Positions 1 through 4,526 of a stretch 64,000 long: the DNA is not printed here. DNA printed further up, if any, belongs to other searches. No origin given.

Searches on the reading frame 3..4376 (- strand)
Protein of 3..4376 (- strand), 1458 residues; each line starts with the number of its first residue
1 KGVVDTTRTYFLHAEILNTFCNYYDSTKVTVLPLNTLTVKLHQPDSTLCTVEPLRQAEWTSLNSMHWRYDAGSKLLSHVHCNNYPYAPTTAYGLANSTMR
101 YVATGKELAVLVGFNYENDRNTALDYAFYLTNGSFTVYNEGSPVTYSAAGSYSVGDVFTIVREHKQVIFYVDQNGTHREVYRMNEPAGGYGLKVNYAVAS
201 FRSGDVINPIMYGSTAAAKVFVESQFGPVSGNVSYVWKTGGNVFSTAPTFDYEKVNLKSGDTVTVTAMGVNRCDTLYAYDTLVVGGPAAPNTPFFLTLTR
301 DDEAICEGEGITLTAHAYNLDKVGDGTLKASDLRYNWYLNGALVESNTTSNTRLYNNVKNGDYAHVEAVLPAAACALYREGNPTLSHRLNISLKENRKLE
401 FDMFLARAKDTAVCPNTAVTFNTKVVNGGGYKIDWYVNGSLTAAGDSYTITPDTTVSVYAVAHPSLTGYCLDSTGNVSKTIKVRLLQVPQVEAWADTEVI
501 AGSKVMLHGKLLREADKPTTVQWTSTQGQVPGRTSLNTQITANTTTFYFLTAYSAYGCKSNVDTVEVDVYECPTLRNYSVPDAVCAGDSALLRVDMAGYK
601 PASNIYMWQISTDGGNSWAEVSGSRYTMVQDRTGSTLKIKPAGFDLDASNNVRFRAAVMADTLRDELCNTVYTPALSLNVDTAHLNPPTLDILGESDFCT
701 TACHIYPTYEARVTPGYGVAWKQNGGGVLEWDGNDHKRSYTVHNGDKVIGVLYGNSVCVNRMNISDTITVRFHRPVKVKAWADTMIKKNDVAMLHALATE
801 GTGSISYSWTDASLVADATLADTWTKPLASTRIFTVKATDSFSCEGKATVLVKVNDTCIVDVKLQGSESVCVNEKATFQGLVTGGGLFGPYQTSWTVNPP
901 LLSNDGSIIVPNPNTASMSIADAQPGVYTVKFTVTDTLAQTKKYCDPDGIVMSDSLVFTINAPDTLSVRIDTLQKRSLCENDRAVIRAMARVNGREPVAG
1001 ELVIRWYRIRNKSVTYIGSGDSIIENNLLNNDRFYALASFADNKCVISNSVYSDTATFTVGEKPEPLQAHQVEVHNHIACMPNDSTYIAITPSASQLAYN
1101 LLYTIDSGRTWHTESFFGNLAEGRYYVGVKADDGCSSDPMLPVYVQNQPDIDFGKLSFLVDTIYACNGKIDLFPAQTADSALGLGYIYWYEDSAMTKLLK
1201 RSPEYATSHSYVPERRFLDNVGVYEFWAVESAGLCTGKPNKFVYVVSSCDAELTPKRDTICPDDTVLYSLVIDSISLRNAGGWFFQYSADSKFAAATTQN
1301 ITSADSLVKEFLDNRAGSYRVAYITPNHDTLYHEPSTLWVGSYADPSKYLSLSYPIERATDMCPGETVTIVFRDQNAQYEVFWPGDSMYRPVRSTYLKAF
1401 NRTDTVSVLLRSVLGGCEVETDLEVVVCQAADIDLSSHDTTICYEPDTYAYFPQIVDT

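Call 68: search_protein_families(library=pfam, proteins=[window:3-4376:-], max_evalue=0.001)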
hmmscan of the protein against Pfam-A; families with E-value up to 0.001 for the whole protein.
window:3-4376:- (1458 aa): 1 family
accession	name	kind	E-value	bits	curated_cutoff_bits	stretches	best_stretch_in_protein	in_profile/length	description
PF19081.6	Ig_7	-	3.9e-10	40.3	27.3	0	409-480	8-79/84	Ig-like domain CHU_C associated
